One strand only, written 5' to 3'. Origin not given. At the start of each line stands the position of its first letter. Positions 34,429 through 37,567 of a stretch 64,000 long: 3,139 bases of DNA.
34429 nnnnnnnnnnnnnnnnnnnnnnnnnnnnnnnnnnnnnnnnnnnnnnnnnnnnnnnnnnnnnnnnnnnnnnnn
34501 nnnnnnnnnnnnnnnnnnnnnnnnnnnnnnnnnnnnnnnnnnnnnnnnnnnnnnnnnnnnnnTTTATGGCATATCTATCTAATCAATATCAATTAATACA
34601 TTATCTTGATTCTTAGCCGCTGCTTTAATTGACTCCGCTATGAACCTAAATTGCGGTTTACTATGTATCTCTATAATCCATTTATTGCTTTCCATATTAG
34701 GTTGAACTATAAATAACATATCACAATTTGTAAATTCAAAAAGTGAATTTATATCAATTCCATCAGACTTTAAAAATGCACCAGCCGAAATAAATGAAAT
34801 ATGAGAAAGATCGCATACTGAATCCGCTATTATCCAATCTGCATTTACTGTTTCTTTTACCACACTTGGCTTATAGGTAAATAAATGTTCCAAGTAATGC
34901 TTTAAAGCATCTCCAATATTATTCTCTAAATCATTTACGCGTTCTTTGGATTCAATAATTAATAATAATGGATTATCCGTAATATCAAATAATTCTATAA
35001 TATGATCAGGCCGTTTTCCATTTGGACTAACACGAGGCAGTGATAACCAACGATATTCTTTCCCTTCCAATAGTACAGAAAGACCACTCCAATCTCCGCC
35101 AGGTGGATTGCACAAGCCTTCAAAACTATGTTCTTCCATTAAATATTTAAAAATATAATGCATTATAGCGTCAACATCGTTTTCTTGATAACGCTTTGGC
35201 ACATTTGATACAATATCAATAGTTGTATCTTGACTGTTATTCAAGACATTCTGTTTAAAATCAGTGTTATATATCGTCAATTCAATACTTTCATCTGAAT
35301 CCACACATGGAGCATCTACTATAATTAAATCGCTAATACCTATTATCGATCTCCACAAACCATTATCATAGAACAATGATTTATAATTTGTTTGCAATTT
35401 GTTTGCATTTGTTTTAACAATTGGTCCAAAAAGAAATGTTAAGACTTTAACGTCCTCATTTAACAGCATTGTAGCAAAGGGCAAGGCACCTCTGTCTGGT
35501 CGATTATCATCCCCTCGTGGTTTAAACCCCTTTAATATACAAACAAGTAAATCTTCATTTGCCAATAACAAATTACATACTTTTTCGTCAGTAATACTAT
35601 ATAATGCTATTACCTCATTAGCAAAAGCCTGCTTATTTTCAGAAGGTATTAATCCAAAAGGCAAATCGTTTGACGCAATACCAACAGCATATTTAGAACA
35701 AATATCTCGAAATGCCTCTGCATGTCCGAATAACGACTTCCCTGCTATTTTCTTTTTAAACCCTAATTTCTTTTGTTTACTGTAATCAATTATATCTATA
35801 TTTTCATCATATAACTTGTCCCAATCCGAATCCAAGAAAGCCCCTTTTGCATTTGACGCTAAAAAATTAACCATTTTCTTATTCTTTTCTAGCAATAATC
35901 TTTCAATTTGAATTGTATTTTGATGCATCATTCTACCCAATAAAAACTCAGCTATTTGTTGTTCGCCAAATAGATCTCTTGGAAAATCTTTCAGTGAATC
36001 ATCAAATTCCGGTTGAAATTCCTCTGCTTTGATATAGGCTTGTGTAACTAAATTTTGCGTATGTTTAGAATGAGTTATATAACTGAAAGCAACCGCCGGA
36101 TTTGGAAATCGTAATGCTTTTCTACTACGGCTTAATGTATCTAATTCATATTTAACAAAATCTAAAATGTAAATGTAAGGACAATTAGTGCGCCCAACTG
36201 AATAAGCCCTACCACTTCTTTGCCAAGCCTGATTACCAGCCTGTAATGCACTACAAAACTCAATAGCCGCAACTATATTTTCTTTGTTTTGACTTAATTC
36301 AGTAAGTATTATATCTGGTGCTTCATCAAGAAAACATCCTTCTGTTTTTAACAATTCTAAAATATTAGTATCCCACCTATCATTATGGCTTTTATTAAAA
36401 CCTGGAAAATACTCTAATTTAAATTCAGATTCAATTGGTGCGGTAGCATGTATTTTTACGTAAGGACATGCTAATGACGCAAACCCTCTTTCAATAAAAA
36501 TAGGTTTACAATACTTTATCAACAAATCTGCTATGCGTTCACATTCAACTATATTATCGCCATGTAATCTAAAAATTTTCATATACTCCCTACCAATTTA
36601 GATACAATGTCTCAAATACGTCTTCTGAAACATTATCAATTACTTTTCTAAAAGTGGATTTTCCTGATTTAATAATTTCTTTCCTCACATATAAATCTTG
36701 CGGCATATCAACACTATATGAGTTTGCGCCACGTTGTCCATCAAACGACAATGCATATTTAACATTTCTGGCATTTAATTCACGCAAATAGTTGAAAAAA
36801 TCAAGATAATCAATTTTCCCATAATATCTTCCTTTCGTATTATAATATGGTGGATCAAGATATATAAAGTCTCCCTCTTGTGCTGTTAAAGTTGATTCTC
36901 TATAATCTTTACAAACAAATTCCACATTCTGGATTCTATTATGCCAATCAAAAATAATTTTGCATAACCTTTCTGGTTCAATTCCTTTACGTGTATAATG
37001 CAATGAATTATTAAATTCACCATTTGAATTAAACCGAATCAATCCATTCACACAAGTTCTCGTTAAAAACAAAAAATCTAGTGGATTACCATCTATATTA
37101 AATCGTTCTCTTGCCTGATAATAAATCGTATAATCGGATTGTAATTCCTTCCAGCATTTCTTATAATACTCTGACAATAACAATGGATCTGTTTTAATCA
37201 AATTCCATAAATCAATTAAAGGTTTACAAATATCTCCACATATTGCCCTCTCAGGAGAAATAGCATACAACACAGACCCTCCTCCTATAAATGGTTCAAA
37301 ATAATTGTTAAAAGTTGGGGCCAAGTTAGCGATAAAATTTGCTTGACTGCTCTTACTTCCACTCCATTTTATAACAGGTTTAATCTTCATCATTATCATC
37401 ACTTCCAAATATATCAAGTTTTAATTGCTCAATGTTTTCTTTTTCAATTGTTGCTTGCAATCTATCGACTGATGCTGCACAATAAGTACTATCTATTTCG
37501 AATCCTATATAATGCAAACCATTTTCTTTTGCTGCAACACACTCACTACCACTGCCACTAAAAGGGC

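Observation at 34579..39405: Four-gene operon: HEPN protein translationally coupled to two methyltransferases and a double PD-ExK nuclease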

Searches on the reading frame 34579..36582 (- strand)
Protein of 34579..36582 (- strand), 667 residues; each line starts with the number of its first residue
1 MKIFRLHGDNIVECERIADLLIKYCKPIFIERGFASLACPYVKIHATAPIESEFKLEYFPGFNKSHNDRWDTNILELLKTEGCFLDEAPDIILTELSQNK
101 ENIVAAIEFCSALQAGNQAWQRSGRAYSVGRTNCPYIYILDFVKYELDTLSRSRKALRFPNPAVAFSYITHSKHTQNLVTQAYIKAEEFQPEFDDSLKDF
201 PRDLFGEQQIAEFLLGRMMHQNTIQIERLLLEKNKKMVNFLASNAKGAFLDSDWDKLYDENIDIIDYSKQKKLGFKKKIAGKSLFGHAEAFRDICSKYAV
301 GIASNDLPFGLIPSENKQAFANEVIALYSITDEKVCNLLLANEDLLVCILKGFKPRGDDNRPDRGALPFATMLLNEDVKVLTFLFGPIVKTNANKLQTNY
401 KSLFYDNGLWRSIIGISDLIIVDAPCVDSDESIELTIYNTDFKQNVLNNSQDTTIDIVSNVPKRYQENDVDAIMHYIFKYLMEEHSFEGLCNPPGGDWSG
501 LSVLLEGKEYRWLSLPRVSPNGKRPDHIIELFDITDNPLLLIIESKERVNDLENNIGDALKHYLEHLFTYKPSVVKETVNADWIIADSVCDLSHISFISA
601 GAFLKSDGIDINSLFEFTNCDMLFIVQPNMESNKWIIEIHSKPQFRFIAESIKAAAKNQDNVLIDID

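Call 3: search_protein_families(library=pfam, proteins=[window:34579-36582:-], max_evalue=0.1)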
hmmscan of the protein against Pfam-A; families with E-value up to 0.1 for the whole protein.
window:34579-36582:- (667 aa): 0 families

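Call 4: search_protein_families(library=padloc, proteins=[window:34579-36582:-], max_evalue=0.1)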
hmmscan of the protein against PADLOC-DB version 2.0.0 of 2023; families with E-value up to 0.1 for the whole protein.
window:34579-36582:- (667 aa): 2 families
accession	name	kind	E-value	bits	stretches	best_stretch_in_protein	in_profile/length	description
PDLC03434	REase_II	-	1.4e-203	676.5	1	1-644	5-686/713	Type II restriction enzyme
PDLC03392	REase_II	-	0.0002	18.2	1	89-144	82-135/488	Type II nicking endonuclease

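Call 5: search_protein_families(library=ncbifam, proteins=[window:34579-36582:-], max_evalue=0.1)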
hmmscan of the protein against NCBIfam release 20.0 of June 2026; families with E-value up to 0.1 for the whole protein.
window:34579-36582:- (667 aa): 0 families

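Call 7: search_solved_structures(query=window:34579-36582:-, max_evalue=10)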
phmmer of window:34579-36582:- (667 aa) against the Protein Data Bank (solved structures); distinct sequences matched with E-value up to 10: 4.
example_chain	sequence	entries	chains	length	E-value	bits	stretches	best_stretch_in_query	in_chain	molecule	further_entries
9f38_A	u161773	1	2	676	1e-210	704.7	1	1-642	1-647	BsmI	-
9ezd_A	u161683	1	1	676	4.4e-208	696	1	1-642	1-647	BsmI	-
9ez5_A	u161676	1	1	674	2.3e-204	683.8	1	1-642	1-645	BsmI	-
9ez7_A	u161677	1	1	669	6.3e-203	679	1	1-642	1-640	BsmI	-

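Call 38: search_solved_structures(query=window:34579-36582:-, max_evalue=1e-50, show_alignments=1)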
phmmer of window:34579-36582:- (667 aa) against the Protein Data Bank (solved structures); distinct sequences matched with E-value up to 1e-50: 4.
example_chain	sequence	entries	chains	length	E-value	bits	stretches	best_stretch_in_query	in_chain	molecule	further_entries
9f38_A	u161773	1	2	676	1e-210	704.7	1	1-642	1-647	BsmI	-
9ezd_A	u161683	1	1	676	4.4e-208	696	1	1-642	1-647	BsmI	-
9ez5_A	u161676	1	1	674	2.3e-204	683.8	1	1-642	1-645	BsmI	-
9ez7_A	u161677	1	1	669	6.3e-203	679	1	1-642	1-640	BsmI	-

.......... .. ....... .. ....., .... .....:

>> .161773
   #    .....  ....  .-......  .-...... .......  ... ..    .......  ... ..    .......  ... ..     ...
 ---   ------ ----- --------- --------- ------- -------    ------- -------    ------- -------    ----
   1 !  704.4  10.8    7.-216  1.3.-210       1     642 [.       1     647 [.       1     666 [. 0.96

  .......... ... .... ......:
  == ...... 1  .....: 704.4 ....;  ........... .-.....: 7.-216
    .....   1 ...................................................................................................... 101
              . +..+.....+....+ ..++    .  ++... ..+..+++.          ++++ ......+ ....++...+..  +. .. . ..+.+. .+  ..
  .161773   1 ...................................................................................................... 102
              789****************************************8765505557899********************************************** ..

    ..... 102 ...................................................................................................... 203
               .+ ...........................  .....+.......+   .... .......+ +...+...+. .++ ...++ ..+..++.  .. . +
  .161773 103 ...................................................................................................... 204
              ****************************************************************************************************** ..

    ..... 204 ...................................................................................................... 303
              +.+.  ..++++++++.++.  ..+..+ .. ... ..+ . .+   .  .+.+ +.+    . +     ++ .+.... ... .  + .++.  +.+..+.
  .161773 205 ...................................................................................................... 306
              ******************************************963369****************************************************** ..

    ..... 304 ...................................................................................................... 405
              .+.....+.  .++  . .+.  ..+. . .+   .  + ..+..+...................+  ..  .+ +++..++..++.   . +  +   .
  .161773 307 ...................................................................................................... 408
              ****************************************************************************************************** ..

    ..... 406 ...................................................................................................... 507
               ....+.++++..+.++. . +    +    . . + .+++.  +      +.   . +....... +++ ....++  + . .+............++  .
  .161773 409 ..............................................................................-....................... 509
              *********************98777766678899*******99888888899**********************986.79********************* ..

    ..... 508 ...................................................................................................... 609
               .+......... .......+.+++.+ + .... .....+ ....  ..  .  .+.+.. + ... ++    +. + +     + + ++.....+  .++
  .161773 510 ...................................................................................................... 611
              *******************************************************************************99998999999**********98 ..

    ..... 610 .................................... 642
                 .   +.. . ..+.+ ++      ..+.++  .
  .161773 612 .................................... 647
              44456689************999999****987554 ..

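Call 77: search_dna_similar(query=window:34579-36582:-, collection=plasmids, mode=protein, max_evalue=1e-10, max_rows=20)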
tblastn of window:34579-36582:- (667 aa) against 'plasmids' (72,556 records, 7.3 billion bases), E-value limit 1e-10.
Records with a match: 3; places in all: 3; records where one place covers at least 80% of the query: 3.
Best place of each record, by identity: <60% 3.
By first word of the organism name: Clostridium 2; Leptotrichia 1.
By predicted mobility (MOB-suite, as given by PLSDB): non-mobilizable 3.
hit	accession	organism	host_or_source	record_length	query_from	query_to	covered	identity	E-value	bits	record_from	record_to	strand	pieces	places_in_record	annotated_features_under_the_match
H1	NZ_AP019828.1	Leptotrichia shahii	-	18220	2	639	96%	44.3%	2e-173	556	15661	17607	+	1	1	hypothetical protein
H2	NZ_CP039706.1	Clostridium butyricum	Homo sapiens,isolation from The first ...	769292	4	642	96%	31.9%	3e-78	280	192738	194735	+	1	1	hypothetical protein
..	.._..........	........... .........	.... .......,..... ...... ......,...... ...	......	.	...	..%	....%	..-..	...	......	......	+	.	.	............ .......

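Call 78: get_annotated_region(hit=H1, flank=6000)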
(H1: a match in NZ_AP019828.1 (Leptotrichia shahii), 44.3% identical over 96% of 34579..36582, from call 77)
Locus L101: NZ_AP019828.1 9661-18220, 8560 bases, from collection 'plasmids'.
description: Leptotrichia shahii strain JCM16776 plasmid JCM16776p1, complete sequence
organism: Leptotrichia shahii (NCBI taxid 157691)
taxonomy: Bacteria; Fusobacteriota; Fusobacteriia; Fusobacteriales; Leptotrichiaceae; Leptotrichia; Leptotrichia shahii
host: -; source: -; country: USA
typing (MOB-suite, as given by PLSDB): non-mobilizable
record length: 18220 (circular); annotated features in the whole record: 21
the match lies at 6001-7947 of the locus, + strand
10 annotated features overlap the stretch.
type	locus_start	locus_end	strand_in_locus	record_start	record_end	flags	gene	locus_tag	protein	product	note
CDS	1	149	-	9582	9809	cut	-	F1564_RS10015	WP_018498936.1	DUF6290 family protein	-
CDS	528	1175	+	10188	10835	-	-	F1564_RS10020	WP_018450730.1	recombinase family protein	GO:0006310 - DNA recombination [Evidence IEA]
CDS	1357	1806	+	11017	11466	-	-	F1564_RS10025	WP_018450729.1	type II toxin-antitoxin system PemK/MazF family toxin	-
CDS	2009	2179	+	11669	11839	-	-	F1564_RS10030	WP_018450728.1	hypothetical protein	-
CDS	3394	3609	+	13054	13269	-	-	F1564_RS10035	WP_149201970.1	type II toxin-antitoxin system RelB family antitoxin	-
CDS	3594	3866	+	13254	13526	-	-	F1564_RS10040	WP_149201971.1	type II toxin-antitoxin system RelE/ParE family toxin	GO:0030541 - plasmid partitioning [Evidence IEA]; GO:0051290 - protein heterotetramerization [Evidence IEA]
CDS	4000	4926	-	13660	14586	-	-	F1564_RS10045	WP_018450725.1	replication initiation protein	GO:0006270 - DNA replication initiation [Evidence IEA]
CDS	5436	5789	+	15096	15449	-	-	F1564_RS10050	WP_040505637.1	plasmid mobilization relaxosome protein MobC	-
CDS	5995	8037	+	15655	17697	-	-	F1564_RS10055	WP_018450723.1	hypothetical protein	-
CDS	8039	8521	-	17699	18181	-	-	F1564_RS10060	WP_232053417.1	DNA adenine methylase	GO:0032775 - DNA methylation on adenine [Evidence IEA]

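Call 79: get_annotated_region(hit=H2, flank=6000)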
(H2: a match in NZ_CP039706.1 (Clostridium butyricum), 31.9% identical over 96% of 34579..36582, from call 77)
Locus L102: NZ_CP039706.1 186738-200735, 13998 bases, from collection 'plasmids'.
description: Clostridium butyricum strain 4-1 plasmid p-butyl_plas_4-1, complete sequence
organism: Clostridium butyricum (NCBI taxid 1492)
taxonomy: Bacteria; Bacillota; Clostridia; Eubacteriales; Clostridiaceae; Clostridium; Clostridium butyricum
host: -; source: Homo sapiens,isolation from The first stool of the new borne,first stool of the newborn; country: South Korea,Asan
typing (MOB-suite, as given by PLSDB): non-mobilizable
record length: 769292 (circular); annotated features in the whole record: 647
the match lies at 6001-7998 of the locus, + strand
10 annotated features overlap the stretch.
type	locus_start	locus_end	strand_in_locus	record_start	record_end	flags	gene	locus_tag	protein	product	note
CDS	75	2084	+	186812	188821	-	-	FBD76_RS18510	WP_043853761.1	glycosyltransferase family 39 protein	-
CDS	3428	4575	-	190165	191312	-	-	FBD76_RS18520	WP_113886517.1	IS3 family transposase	-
CDS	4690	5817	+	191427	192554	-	-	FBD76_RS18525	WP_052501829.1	UPF0236 family transposase-like protein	-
CDS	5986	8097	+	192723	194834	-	-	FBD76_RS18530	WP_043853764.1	hypothetical protein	-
CDS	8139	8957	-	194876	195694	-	-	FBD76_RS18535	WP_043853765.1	DNA adenine methylase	-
CDS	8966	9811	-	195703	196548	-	-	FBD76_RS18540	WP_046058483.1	site-specific DNA-methyltransferase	GO:0009307 - DNA restriction-modification system [Evidence IEA]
CDS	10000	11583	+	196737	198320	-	-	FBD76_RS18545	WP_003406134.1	IS1182-like element ISClbu1 family transposase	GO:0006313 - DNA transposition [Evidence IEA]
CDS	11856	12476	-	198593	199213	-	-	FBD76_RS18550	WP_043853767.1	superoxide dismutase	-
CDS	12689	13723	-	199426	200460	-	-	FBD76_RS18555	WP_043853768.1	oxidoreductase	-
CDS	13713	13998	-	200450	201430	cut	-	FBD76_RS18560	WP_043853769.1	Gfo/Idh/MocA family oxidoreductase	-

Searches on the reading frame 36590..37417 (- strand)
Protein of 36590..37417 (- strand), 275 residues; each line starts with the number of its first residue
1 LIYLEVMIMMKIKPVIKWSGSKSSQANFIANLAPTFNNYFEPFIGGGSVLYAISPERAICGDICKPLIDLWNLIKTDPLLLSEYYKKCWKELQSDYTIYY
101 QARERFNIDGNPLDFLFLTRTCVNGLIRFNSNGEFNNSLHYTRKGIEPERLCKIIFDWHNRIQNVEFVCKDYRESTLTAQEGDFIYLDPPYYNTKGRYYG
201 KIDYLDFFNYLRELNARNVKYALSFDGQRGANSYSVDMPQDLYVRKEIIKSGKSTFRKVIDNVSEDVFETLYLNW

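Call 3: search_protein_families(library=pfam, proteins=[window:36590-37417:-], max_evalue=0.1)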
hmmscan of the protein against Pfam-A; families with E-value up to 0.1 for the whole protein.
window:36590-37417:- (275 aa): 1 family
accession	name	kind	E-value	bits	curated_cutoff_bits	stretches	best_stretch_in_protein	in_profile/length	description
PF02086.21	MethyltransfD12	-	1.7e-33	116.8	22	1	18-245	1-241/253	D12 class N6 adenine-specific DNA methyltransferase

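Call 4: search_protein_families(library=padloc, proteins=[window:36590-37417:-], max_evalue=0.1)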
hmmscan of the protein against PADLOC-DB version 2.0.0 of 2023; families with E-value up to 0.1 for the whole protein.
window:36590-37417:- (275 aa): 23 families
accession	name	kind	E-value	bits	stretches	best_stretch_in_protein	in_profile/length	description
PDLC03302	MTase_II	-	5.2e-71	238.2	1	12-274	359-625/626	Type II methyltransferase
PDLC03294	MTase_II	-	1.7e-54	183.3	1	10-274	2-270/272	Type II methyltransferase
PDLC03729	oMTase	-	1.7e-35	120.8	1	9-191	1-184/275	orphan methyltransferase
PDLC03264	MTase_II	-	1.1e-32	111.5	1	6-224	6-234/306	Type II methyltransferase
PDLC03735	oMTase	-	7.8e-28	95.7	1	12-225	7-240/284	orphan methyltransferase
PDLC03383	MTase_II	-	1.9e-24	84.7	1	6-224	12-259/318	Type II methyltransferase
PDLC03290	MTase_II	-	3.2e-24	83.8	1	11-255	3-268/292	Type II methyltransferase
PDLC03341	MTase_II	-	5.9e-24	83.1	1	16-257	19-272/316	Type II methyltransferase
PDLC03266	MTase_II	-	6.5e-24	82.8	1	10-195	12-201/285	Type II methyltransferase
PDLC03261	MTase_II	-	2.4e-22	77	1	12-194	24-206/643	Type II methyltransferase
PDLC03247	MTase_II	-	5.5e-22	76.3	1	12-207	2-200/282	Type II methyltransferase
PDLC03287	MTase_II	-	8.1e-12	42.7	1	12-224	363-592/646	Type II methyltransferase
PDLC03722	oMTase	-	1.5e-11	42.6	1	16-224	5-210/259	orphan methyltransferase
PDLC03349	MTase_II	-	1.8e-11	41.7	2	86-265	161-347/374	Type II methyltransferase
PDLC03717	oMTase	-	3e-11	41.3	1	12-210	2-205/285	orphan methyltransferase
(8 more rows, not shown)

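Call 5: search_protein_families(library=ncbifam, proteins=[window:36590-37417:-], max_evalue=0.1)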
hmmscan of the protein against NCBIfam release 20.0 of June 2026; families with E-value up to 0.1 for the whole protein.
window:36590-37417:- (275 aa): 2 families
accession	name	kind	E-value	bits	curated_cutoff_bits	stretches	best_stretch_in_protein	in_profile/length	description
TIGR00571.1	dam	subfamily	7.6e-43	147.1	114.85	1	12-226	1-227/267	Dam family site-specific DNA-(adenine-N6)-methyltransferase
NF008152.0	PRK10904.1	equivalog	7.6e-28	97.6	441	1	9-192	1-185/271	adenine-specific DNA-methyltransferase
